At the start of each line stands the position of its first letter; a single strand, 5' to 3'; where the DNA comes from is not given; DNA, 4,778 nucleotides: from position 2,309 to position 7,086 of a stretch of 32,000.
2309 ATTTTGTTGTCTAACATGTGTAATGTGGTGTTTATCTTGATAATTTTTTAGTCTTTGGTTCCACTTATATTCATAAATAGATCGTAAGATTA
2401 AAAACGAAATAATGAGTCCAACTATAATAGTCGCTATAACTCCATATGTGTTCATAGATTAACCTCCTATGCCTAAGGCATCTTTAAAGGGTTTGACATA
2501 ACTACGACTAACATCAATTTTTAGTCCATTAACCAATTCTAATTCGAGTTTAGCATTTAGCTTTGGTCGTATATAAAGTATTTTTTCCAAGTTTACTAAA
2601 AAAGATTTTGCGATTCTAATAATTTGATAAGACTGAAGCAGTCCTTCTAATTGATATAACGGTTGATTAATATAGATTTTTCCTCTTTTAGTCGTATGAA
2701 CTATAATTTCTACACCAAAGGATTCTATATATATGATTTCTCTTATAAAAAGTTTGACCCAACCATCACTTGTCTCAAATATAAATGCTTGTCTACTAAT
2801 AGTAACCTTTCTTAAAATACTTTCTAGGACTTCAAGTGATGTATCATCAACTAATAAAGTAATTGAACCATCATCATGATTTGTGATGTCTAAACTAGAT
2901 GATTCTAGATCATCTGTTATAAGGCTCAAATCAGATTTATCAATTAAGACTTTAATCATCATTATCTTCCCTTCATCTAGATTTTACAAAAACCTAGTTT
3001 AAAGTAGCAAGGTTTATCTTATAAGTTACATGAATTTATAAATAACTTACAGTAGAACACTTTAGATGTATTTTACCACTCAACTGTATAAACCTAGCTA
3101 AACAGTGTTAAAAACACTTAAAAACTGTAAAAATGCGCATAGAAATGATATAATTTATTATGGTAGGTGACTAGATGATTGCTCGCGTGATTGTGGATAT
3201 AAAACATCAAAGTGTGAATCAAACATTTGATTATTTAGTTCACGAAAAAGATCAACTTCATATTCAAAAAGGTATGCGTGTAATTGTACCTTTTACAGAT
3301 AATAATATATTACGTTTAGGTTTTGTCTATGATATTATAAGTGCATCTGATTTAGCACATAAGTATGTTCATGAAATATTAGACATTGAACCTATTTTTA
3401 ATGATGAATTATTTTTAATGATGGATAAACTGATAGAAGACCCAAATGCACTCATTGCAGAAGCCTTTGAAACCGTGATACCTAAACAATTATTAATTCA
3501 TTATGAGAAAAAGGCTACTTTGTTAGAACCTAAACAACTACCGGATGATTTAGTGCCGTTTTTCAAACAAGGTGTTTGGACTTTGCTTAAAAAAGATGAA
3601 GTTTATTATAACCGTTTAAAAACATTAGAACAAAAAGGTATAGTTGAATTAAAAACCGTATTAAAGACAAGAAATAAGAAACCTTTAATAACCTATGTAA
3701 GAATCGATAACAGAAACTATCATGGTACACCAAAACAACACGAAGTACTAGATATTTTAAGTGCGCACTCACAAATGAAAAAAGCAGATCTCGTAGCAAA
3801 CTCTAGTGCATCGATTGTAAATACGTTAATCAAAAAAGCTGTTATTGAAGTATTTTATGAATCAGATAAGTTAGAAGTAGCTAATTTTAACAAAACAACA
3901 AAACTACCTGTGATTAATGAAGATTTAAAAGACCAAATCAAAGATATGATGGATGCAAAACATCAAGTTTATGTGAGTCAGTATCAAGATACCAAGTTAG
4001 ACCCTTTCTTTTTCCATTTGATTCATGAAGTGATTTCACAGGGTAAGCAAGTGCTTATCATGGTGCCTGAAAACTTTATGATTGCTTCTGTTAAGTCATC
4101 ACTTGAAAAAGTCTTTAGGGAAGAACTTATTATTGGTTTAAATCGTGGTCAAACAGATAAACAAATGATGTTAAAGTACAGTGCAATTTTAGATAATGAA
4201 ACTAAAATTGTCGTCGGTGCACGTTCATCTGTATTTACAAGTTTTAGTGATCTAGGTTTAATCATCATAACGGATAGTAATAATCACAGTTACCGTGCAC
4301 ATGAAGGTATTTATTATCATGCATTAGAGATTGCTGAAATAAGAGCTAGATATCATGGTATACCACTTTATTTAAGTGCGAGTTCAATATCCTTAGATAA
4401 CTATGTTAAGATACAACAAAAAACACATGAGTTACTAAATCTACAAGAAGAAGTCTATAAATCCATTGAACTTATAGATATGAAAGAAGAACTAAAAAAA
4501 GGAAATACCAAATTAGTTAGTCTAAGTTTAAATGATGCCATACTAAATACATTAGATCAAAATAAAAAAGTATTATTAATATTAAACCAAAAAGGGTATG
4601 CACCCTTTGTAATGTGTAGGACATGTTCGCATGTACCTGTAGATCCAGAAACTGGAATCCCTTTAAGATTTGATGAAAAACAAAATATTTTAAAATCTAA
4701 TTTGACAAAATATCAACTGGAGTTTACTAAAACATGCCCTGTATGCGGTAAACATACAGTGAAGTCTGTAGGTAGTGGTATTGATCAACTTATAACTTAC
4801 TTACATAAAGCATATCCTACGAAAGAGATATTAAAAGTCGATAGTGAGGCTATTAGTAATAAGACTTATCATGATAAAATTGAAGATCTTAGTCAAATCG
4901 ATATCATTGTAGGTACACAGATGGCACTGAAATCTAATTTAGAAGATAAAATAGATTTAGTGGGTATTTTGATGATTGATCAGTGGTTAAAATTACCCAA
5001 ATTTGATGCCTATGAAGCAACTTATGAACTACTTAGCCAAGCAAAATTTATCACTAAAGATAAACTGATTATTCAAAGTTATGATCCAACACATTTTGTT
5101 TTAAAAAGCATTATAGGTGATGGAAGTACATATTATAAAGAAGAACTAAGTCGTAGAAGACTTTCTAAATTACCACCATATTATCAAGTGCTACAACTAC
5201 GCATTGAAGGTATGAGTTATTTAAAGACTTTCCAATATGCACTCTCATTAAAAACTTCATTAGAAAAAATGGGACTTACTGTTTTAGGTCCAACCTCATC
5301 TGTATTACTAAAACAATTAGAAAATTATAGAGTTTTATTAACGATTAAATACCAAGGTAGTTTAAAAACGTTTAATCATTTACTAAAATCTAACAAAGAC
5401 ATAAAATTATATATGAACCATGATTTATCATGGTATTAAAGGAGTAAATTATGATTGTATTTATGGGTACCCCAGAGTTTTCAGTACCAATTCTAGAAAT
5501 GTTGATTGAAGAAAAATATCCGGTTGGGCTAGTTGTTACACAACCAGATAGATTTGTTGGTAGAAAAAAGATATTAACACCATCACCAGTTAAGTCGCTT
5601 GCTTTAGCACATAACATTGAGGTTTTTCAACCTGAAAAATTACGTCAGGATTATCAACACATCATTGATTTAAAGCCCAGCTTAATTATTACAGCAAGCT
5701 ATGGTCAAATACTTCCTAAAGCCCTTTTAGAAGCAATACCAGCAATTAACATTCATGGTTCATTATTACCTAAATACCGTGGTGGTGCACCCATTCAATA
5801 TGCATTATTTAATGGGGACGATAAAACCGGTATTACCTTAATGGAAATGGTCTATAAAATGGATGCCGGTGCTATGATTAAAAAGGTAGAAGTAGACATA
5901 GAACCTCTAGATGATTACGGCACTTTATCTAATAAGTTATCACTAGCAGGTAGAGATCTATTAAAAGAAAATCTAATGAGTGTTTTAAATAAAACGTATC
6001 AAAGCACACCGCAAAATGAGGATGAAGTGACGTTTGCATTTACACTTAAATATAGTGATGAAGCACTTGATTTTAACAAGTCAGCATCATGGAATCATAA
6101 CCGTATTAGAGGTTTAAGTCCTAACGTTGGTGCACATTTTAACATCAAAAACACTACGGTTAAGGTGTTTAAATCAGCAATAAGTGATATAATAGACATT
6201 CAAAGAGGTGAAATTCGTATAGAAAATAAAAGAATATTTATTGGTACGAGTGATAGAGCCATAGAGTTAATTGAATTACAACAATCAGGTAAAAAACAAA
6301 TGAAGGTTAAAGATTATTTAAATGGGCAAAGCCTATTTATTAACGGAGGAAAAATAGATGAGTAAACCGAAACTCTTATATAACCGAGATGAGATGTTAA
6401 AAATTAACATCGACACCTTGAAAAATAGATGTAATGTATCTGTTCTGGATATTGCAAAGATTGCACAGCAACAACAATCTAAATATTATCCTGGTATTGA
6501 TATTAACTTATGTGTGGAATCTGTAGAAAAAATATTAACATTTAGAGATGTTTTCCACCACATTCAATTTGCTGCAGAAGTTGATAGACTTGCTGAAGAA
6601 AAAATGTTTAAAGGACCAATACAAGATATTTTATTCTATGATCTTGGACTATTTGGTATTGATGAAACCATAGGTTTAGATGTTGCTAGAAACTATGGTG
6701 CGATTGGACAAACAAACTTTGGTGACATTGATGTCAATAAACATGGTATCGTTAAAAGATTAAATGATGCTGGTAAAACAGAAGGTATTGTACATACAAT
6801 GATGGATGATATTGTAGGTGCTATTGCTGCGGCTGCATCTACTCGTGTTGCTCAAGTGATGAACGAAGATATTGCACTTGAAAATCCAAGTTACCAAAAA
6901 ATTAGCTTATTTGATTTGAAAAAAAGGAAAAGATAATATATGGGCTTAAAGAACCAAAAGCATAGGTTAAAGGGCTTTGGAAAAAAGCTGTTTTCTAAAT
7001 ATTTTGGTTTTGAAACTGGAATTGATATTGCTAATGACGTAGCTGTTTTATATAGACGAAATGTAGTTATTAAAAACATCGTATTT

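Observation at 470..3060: Receiver-less LytTR regulator coupled to a membrane protein with a giant extracellular beta-propeller: an atypical LytTR regulatory system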

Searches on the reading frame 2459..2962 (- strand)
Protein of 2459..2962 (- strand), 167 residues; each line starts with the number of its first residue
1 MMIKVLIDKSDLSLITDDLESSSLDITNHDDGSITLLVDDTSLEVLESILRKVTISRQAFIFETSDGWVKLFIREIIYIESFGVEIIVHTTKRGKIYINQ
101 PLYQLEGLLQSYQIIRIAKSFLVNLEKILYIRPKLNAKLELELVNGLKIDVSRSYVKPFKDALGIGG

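Call 3: search_protein_families(library=pfam, proteins=[window:2459-2962:-], max_evalue=1)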
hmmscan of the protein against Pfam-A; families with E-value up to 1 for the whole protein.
window:2459-2962:- (167 aa): 2 families
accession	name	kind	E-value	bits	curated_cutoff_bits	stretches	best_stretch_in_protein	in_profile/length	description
PF04397.21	LytTR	-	9.4e-21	74.3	22.6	1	67-163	2-97/98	LytTr DNA-binding domain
PF23981.1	DUF7305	-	0.17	12.2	27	0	53-102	57-103/185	Domain of unknown function (DUF7305)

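Call 4: search_protein_families(library=ncbifam, proteins=[window:2459-2962:-], max_evalue=1)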
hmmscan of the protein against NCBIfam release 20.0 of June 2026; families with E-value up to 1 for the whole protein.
window:2459-2962:- (167 aa): 3 families
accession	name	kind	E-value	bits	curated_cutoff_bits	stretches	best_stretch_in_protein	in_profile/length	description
NF010684.1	PRK14084.1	equivalog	5.6e-11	42.7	375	1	71-165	161-254/254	response regulator transcription factor LytR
NF008677.0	PRK11697.1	equivalog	1e-07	31.6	246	1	75-165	151-237/238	two-component system response regulator BtsR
NF006694.0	PRK09243.1-1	equivalog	0.055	12.1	663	1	67-128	78-137/485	nicotinate phosphoribosyltransferase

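Call 9: find_homologous_proteins(query=window:2459-2962:-)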
Query window:2459-2962:- (167 aa): 43 proteins with E <= 0.001 among 143 candidates.
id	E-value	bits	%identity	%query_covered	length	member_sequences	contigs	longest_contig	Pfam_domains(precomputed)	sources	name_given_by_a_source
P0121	1.1e-96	339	99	100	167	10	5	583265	PF04397.22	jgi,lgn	jgi:DNA-binding LytR/AlgR family response regulator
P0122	3.7e-74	266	76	99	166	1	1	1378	PF04397.22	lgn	-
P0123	9.5e-73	261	74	100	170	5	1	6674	PF04397.22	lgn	-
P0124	1.0e-70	255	72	99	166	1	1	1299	PF04397.22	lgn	-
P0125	3.6e-69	250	70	99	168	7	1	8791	PF04397.22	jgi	-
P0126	4.3e-64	233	64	99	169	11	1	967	PF04397.22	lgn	-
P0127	3.5e-63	230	64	99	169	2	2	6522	PF04397.22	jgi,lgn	-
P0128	2.0e-55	205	98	62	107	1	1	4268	-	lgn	-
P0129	4.1e-54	201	58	99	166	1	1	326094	PF04397.22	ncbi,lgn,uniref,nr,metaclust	ncbi:LytTR family DNA-binding domain-containing protein [Acholeplasma granularum]|uniref:LytTR famil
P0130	3.8e-37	146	46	98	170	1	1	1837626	PF04397.22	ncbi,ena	-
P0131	6.1e-37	145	46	98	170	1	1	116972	PF04397.22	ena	-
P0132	1.3e-34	137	42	98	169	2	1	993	PF04397.22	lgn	-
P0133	1.1e-33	134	43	98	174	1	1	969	PF04397.22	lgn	-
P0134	2.0e-33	134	43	98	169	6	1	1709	PF04397.22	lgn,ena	-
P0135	7.2e-32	129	44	98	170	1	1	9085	PF04397.22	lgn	-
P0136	3.5e-31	126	43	98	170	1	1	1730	PF04397.22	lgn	-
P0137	4.4e-31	126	44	98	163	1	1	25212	PF04397.22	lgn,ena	-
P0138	4.6e-31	126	43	98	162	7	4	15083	PF04397.22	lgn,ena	-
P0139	1.2e-30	125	42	99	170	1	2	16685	PF04397.22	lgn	-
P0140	1.6e-30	124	42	98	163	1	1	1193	PF04397.22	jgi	jgi:DNA-binding LytR/AlgR family response regulator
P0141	3.6e-30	123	43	98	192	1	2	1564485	PF04397.22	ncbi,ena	-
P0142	5.7e-30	122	40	99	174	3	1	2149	PF04397.22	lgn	-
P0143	6.0e-30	122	46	98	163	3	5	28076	PF04397.22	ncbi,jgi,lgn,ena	-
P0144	7.4e-30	122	41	98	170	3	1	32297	PF04397.22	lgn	-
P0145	8.0e-29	119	41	98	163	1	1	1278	PF04397.22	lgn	-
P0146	9.4e-29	118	40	97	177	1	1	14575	PF04397.22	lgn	-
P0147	1.2e-28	118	43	98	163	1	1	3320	PF04397.22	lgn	-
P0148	2.9e-28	117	43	98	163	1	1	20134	PF04397.22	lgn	-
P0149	1.9e-23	101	41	98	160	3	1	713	PF04397.22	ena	-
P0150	1.3e-14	72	39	76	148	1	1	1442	PF04397.22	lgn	-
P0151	3.8e-12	65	39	71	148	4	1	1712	PF04397.22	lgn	-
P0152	5.5e-11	61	30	98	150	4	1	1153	PF04397.22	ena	-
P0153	3.0e-8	52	32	74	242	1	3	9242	PF04397.22,PF00072.31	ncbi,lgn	-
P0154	3.4e-8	52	33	72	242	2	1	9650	PF04397.22,PF00072.31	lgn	-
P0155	1.3e-7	50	32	72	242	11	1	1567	PF04397.22,PF00072.31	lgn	-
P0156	1.7e-7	49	41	49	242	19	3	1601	PF04397.22,PF00072.31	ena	-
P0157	2.7e-7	49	43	49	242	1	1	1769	PF04397.22,PF00072.31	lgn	-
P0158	2.2e-6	46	43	39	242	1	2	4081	PF04397.22,PF00072.31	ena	-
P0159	2.2e-6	46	43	39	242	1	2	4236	PF04397.22,PF00072.31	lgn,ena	-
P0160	2.4e-6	46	43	39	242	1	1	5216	PF04397.22,PF00072.31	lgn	-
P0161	2.5e-6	46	43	39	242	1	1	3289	PF04397.22,PF00072.31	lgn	-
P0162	2.7e-6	45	45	39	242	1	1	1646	PF04397.22,PF00072.31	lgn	-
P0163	3.7e-6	45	43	39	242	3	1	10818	PF04397.22,PF00072.31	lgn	-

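Call 28: find_related_loci(query=A2, collection=metagenome_contigs, flank=3500)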
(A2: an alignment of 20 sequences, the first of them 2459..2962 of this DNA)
Query A2 (167 aa) in metagenome_contigs; peptide patterns used: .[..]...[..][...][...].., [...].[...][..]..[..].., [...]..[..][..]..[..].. (x = any residue, [..] = any of these).
600 stretches matched a pattern (row limit reached: there are more); 96 encode a relative of the query (tblastn E <= 1e-3); the best 80 are kept; 80 distinct loci.
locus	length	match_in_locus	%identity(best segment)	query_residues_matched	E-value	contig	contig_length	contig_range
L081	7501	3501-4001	74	1-167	2e-79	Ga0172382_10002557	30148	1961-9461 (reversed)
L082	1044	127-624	72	2-167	5e-83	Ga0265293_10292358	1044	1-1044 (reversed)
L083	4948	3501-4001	63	1-167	1e-70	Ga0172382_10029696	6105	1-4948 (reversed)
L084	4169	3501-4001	51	1-167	3e-56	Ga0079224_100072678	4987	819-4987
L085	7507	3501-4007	42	2-165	4e-39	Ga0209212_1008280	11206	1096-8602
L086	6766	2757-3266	42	1-165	4e-39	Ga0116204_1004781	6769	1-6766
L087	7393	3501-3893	48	34-165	5e-38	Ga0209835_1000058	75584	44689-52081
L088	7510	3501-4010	41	1-165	8e-38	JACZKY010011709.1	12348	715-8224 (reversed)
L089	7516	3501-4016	41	1-167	1e-37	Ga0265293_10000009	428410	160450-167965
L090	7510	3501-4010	40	1-165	4e-37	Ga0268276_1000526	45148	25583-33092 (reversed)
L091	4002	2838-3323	43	2-165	6e-37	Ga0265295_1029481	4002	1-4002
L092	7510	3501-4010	38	1-165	6e-37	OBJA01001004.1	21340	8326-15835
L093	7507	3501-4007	40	2-165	3e-36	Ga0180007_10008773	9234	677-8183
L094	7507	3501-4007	38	2-165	3e-36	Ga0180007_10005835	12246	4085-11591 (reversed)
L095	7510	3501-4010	41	1-165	1e-35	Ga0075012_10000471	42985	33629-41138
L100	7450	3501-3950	31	1-167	1e-18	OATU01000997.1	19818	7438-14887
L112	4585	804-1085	42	73-167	2e-14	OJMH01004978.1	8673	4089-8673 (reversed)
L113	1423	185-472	40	69-165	4e-14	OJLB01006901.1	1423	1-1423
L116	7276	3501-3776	41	75-167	2e-13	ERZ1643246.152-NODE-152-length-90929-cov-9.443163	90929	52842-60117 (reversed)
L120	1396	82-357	35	73-165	5e-11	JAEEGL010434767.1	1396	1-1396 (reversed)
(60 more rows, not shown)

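Call 44: predict_structure(alignment_id=A2)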
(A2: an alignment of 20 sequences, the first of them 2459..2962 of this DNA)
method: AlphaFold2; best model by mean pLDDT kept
length: 167 residues; sequences in the alignment: 20
mean_pLDDT: 89.6   pTM: 0.73
mean pLDDT of the five models: 89.6, 88.3, 88.0, 87.7, 85.2
residues with pLDDT >= 90: 96; 70-90: 70; 50-70: 1; < 50: 0
segments of 3 or more residues with pLDDT < 50: none
pLDDT, mean of each block of 10 residues (from residue 1): 83 79 83 85 82 83 95 95 95 95 94 94 96 88 96 94 84
secondary structure, 60 per line:
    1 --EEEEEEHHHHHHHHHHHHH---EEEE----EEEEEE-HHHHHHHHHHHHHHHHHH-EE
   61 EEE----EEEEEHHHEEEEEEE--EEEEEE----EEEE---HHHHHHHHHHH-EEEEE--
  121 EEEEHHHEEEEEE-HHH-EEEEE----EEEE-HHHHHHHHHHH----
elements in order: E3-8 H9-21 E25-28 E33-38 H40-57 E59-63 E68-72 E76-82 E85-90 E95-98 H102-112 E114-118 E121-124 E128-133 E139-143 E148-151 H153-163

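Call 47: fold_search(model_id=the predicted structure, library=pdb)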
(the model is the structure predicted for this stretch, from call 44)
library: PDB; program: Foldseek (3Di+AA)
matches with E <= 10: 851; with E <= 0.001: 13
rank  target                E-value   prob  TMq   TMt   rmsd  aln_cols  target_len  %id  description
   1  3d6w_B                8.4e-09  1.00  0.59  0.88   2.4       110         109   28  LytTr DNA-binding domain of putative methyl-accepting/DNA response regulator from Bacillus cereus. (released 2008-07-15)
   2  3d6w_A                5.5e-08  1.00  0.58  0.86   2.3       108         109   28  LytTr DNA-binding domain of putative methyl-accepting/DNA response regulator from Bacillus cereus. (released 2008-07-15)
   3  4cbv_D                7.6e-06  1.00  0.50  0.35  11.0       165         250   19  X-ray structure of full-length ComE from Streptococcus pneumoniae. (released 2014-02-12)
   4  4cbv_C                9.0e-06  1.00  0.50  0.35  12.4       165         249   19  X-ray structure of full-length ComE from Streptococcus pneumoniae. (released 2014-02-12)
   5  4g4k_B                1.5e-05  1.00  0.52  0.83   2.3       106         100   22  Structure of the Staphylococcus aureus AgrA LytTR Domain (released 2012-12-19)
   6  4xqj_A                1.9e-05  1.00  0.52  0.84   1.9       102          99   22  Crystal structure of AgrA LytTR domain in complex with promoters (released 2016-04-06)
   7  4cbv_E                2.1e-05  1.00  0.50  0.35  12.6       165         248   19  X-ray structure of full-length ComE from Streptococcus pneumoniae. (released 2014-02-12)
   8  4xqj_D                2.2e-05  1.00  0.52  0.85   1.9       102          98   22  Crystal structure of AgrA LytTR domain in complex with promoters (released 2016-04-06)
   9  3bs1_A                3.0e-05  1.00  0.52  0.81   2.1       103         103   22  Structure of the Staphylococcus aureus AgrA LytTR Domain Bound to DNA Reveals a Beta Fold with a Novel Mode of Binding (released 2008-04-08)
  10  4cbv_A                3.2e-05  1.00  0.50  0.35  12.6       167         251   18  X-ray structure of full-length ComE from Streptococcus pneumoniae. (released 2014-02-12)
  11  4g4k_A                3.5e-05  1.00  0.52  0.86   1.9       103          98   22  Structure of the Staphylococcus aureus AgrA LytTR Domain (released 2012-12-19)
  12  4xqn_A                3.7e-05  1.00  0.52  0.86   1.9       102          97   22  Crystal structure of AgrA LytTR domain in complex with promoters (released 2016-04-06)
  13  4cbv_F                6.6e-05  1.00  0.50  0.34  11.1       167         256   18  X-ray structure of full-length ComE from Streptococcus pneumoniae. (released 2014-02-12)
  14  9g6k_Lf               1.2e-01  0.30  0.26  0.22  14.8       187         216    8  LSU structure derived from the LSU sample of the mitoribosome from T. gondii. (released 2024-12-11)
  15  6qh2_MODEL_1_A        1.6e-01  0.72  0.27  0.31   7.0       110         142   11  Solution NMR ensemble for a chimeric KH-S1 domain construct of exosomal polynucleotide phosphrylase at 298K co (released 2019-04-10)
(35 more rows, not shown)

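Call 49: search_protein_families(library=pfam, proteins=[L100:3954-4652:+, L112:1094-1768:+, L113:488-1201:+, L116:3786-4445:+, L120:370-1299:+, L116:2454-3770:+, L100:3501-3944:+], max_evalue=0.1)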
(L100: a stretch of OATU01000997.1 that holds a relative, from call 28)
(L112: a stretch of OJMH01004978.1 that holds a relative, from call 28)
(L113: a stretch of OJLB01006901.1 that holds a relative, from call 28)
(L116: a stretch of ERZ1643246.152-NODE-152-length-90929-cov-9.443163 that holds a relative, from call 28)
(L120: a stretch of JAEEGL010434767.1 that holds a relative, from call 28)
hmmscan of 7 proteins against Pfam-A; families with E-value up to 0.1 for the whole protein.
L100:3954-4652:+ (233 aa): 1 family
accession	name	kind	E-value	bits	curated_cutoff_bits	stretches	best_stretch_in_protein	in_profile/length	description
PF06570.16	DUF1129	-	0.033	14.2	29.1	1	6-71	101-167/207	Protein of unknown function (DUF1129)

L112:1094-1768:+ (225 aa): 0 families

L113:488-1201:+ (238 aa): 0 families

L116:3786-4445:+ (220 aa): 1 family
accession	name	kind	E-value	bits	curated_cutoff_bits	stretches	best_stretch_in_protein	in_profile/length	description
PF08016.18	PKD_channel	-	0.052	13.4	22.4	1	5-99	9-96/225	Polycystin cation channel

L120:370-1299:+ (310 aa): 1 family
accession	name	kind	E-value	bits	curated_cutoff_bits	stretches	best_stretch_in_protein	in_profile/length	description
PF23861.1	Ribophorin_II_2nd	-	0.081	13.6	23.4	0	96-139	60-101/105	Ribophorin II second domain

L116:2454-3770:+ (439 aa): 1 family
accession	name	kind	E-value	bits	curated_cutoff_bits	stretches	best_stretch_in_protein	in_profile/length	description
PF04397.21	LytTR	-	6.1e-24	84.5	22.6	1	343-437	3-97/98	LytTr DNA-binding domain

L100:3501-3944:+ (148 aa): 4 families
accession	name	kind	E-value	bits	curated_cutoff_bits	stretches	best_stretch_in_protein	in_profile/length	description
PF04397.21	LytTR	-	6e-25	87.8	22.6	1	51-145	2-96/98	LytTr DNA-binding domain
PF13780.11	DUF4176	-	0.019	15.5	25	1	60-114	7-61/74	Domain of unknown function (DUF4176)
PF21200.3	Glyco_hydro_39_C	-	0.057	14.2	27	0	19-93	8-81/89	Alpha-L-iduronidase C-terminal domain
PF09183.16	DUF1947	-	0.09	13.4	22.5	0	105-137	4-35/65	Domain of unknown function (DUF1947)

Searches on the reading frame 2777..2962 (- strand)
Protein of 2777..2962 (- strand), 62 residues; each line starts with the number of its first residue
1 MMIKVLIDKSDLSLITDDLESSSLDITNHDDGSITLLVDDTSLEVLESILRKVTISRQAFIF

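Call 69: search_protein_representatives(protein=window:2777-2962:-)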
Query: 62 residues. Proteins with E-value up to 0.001 (for the whole library): 7; up to 1e-10: 2; up to 1e-30: 0. The best 7 are listed.
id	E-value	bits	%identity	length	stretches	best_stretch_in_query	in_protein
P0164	1.8e-25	102.8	92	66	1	1-61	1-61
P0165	2.7e-14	68.0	77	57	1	1-57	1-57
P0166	2.5e-09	52.5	38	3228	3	7-39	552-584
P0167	8.5e-09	50.9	37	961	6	25-60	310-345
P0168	2.7e-07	46.2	41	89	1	2-62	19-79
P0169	4.2e-06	42.5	42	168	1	2-62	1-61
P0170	1.0e-05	41.3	28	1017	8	21-52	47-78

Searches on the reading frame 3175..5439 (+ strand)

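Call 3: search_protein_families(library=pfam, proteins=[window:3175-5439:+], max_evalue=1)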
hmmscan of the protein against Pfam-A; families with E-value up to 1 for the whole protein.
window:3175-5439:+ (754 aa): 6 families
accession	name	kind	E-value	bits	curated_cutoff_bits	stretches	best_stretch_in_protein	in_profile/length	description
PF17764.6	PriA_3primeBD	-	1.8e-14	53.8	22.7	1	4-103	1-96/96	3'DNA-binding domain (3'BD)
PF00270.35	DEAD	-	6.7e-06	26.4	26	1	282-367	35-125/167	DEAD/DEAH box helicase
PF18074.6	PriA_C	-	8.4e-05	23.8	26.9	1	668-731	1-70/95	Primosomal protein N C-terminal domain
PF00471.26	Ribosomal_L33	-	0.065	14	25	1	511-529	24-42/47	Ribosomal protein L33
PF01436.27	NHL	-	0.25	11.9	20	1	357-372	9-24/28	NHL repeat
PF03119.21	DNA_ligase_ZBD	-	0.43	10.9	25.8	1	520-532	1-13/27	NAD-dependent DNA ligase C4 zinc finger domain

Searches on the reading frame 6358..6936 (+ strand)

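Call 65: search_protein_families(library=pfam, proteins=[window:6358-6936:+], max_evalue=0.00001)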
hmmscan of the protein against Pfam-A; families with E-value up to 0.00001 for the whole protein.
window:6358-6936:+ (192 aa): 1 family
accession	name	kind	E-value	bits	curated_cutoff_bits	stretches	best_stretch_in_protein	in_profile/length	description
PF04608.18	PgpA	-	3.5e-11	43.6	28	1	61-164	33-139/141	Phosphatidylglycerophosphatase A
